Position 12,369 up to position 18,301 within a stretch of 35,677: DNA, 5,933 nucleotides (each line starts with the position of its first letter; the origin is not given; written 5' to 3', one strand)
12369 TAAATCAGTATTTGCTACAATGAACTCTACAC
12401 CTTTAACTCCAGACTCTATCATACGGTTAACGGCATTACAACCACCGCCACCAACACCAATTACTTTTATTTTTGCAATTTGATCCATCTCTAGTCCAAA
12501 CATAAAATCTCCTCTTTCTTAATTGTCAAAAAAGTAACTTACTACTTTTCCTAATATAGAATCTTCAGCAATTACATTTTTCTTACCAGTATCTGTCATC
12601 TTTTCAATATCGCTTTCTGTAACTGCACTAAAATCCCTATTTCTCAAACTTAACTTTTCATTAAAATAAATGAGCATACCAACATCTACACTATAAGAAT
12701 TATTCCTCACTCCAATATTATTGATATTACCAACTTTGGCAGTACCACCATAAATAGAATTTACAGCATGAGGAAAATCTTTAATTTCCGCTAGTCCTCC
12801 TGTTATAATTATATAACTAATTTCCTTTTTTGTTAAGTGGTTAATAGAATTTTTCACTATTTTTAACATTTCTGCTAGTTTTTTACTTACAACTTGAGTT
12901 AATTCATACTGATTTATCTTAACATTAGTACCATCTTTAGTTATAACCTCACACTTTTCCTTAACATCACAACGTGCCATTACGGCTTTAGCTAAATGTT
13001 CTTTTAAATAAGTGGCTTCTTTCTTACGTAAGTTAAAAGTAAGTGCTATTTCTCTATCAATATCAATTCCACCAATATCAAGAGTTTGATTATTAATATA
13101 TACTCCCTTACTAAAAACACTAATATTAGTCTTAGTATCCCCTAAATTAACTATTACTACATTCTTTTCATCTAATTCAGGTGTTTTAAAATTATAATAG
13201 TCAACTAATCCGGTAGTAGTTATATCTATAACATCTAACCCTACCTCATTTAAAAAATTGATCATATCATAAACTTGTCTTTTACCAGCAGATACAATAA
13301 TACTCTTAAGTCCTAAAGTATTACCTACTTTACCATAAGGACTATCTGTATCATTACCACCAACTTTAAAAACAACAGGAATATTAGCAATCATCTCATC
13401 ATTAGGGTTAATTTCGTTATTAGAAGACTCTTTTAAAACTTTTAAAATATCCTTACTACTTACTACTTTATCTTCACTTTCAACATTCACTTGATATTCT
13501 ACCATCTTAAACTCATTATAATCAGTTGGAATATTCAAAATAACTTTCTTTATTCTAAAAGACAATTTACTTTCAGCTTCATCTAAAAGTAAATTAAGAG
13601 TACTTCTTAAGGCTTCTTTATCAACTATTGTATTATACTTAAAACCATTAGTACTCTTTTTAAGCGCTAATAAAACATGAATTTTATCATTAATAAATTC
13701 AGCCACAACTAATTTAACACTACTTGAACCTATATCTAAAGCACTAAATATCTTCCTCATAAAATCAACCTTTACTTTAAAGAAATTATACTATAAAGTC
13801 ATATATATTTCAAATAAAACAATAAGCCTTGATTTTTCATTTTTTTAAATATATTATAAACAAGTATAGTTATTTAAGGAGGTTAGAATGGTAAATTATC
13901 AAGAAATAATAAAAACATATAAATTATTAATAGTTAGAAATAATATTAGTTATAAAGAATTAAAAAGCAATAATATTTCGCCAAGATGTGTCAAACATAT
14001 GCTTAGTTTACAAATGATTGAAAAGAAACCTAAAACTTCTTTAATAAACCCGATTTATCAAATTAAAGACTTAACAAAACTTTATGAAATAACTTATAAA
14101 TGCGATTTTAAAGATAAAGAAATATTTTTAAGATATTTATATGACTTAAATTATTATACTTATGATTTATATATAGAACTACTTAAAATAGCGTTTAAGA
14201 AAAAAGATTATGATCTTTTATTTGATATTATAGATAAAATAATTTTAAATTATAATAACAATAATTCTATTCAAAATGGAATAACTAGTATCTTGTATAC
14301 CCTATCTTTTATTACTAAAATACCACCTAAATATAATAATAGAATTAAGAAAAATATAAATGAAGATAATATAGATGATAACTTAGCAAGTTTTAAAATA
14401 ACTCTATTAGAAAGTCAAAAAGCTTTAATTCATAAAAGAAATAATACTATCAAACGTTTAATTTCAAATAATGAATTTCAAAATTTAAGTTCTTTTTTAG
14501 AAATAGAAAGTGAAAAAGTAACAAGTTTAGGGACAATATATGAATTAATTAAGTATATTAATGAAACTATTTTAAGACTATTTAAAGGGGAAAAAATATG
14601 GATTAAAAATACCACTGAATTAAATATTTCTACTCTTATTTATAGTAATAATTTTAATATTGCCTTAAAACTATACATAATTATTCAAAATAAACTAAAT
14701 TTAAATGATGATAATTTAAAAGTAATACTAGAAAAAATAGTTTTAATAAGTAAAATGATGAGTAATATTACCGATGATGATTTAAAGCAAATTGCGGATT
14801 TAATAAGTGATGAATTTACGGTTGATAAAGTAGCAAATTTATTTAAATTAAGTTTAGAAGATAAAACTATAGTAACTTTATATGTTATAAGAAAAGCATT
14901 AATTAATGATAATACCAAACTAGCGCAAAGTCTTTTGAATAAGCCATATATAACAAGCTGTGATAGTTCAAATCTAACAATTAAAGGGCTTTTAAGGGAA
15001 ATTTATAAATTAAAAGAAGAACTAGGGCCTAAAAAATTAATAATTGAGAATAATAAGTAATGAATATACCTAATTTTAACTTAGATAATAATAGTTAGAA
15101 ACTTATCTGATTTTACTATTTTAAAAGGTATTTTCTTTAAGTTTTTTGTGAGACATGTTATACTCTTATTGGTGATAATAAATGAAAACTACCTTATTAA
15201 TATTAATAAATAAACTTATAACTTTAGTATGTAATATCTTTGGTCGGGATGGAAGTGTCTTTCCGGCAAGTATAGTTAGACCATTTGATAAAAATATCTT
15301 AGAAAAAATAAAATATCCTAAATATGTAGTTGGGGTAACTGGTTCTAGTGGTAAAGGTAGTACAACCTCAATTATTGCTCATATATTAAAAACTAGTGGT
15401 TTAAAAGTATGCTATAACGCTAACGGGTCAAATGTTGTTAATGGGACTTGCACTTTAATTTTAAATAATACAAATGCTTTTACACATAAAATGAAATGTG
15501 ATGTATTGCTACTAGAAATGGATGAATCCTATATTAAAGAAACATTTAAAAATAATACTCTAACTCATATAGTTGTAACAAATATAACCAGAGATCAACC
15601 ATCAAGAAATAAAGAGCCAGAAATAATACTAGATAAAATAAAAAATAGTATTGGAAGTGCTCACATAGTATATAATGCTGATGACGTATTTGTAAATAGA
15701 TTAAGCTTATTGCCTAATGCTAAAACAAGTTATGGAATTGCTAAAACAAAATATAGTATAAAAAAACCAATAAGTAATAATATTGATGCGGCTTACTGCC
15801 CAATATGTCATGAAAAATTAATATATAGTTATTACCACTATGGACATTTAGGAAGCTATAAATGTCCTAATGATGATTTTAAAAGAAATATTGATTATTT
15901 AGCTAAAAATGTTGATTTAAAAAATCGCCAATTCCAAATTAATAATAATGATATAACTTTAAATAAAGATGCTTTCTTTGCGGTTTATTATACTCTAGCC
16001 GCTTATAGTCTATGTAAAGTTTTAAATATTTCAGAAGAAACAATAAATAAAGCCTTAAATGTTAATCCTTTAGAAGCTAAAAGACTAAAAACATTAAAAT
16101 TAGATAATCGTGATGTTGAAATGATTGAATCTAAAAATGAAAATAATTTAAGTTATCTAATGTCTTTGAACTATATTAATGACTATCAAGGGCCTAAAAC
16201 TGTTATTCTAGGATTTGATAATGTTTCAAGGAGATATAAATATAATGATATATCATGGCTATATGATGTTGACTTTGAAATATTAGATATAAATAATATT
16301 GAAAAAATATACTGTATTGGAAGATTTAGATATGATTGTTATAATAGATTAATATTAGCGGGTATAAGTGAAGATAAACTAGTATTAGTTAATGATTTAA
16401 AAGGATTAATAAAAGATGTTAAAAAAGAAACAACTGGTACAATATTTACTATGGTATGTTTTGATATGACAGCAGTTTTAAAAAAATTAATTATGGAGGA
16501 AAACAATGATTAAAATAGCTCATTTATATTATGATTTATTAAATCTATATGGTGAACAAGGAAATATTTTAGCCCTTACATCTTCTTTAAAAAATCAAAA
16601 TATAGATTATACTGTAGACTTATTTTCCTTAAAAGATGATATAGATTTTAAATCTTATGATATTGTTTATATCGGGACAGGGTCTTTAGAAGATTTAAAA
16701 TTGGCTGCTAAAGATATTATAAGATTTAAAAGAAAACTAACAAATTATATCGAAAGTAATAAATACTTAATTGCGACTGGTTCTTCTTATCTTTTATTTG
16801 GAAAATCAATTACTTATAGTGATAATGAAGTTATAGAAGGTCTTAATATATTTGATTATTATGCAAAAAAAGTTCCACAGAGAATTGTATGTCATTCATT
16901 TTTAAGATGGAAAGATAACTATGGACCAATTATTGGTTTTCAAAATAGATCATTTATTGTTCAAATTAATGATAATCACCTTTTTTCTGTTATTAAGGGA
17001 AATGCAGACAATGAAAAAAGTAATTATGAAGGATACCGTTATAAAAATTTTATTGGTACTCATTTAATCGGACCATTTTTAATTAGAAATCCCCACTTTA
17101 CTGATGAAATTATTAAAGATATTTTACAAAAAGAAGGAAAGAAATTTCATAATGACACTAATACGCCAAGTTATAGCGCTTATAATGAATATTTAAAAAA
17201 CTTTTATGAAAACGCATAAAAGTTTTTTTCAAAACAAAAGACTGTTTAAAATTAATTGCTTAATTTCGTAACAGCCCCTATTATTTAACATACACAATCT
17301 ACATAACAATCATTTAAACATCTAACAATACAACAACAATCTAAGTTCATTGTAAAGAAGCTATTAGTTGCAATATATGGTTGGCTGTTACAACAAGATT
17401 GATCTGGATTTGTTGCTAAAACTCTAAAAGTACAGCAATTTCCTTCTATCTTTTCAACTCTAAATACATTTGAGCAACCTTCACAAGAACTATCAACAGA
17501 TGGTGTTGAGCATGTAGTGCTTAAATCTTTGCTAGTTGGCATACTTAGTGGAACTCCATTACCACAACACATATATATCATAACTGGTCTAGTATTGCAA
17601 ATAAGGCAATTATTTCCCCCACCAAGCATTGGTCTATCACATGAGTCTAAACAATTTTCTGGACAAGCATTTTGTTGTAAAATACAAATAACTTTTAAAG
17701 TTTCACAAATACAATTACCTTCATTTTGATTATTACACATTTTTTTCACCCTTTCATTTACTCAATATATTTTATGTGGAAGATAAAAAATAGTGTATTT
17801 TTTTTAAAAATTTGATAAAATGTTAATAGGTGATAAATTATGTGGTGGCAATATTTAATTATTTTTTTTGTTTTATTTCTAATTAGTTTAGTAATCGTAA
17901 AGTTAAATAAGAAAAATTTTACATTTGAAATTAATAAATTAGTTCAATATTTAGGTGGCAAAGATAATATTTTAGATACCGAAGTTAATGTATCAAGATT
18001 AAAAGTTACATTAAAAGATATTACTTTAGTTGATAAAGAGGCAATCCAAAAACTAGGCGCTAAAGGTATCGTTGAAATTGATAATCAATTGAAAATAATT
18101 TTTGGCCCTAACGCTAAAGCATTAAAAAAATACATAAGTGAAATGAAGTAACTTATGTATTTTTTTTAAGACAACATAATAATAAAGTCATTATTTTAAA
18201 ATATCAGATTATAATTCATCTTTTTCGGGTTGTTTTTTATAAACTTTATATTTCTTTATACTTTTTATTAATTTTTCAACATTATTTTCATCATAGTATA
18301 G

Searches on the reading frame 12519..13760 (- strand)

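Call 15: search_protein_families(library=pfam, proteins=[window:12519-13760:-], max_evalue=0.001)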
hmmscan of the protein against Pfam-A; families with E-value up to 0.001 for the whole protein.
window:12519-13760:- (413 aa): 5 families
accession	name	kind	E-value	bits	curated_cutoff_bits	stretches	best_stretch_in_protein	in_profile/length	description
PF14450.12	FtsA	-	4.7e-12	46.8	31.8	1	202-361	1-127/127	Cell division protein FtsA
PF02491.25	SHS2_FTSA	-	3.7e-10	40.5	25.4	1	88-156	10-78/79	SHS2 domain inserted in FTSA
PF11104.14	PilM_2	-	2.2e-07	30.6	27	1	153-254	128-235/340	Type IV pilus assembly protein PilM;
PF06277.17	EutA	-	7e-05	22.3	27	1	198-326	142-267/475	Ethanolamine utilisation protein EutA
PF06723.19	MreB_Mbl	-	0.00021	20.7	27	1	201-335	147-295/327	MreB/Mbl protein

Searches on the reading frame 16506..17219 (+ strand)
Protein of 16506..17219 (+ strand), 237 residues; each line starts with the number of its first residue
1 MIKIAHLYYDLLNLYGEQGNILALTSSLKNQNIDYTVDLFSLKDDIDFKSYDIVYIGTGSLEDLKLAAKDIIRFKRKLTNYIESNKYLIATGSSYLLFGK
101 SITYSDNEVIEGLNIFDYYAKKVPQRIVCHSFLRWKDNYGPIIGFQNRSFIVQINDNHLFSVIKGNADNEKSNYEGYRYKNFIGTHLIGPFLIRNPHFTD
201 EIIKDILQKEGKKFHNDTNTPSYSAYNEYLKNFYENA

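Call 15: search_protein_families(library=pfam, proteins=[window:16506-17219:+], max_evalue=0.001)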
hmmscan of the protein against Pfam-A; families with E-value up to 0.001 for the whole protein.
window:16506-17219:+ (237 aa): 1 family
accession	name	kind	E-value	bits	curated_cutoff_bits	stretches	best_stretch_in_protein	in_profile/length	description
PF07685.20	GATase_3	-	3.3e-13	50.2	27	1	3-194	1-194/196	CobB/CobQ-like glutamine amidotransferase domain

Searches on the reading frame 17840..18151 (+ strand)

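Call 15: search_protein_families(library=pfam, proteins=[window:17840-18151:+], max_evalue=0.001)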
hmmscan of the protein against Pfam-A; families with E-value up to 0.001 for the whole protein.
window:17840-18151:+ (103 aa): 1 family
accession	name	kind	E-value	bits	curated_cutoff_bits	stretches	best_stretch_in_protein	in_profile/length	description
PF00367.25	PTS_EIIB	-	1.8e-08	34.1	27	1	33-65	2-34/34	phosphotransferase system, EIIB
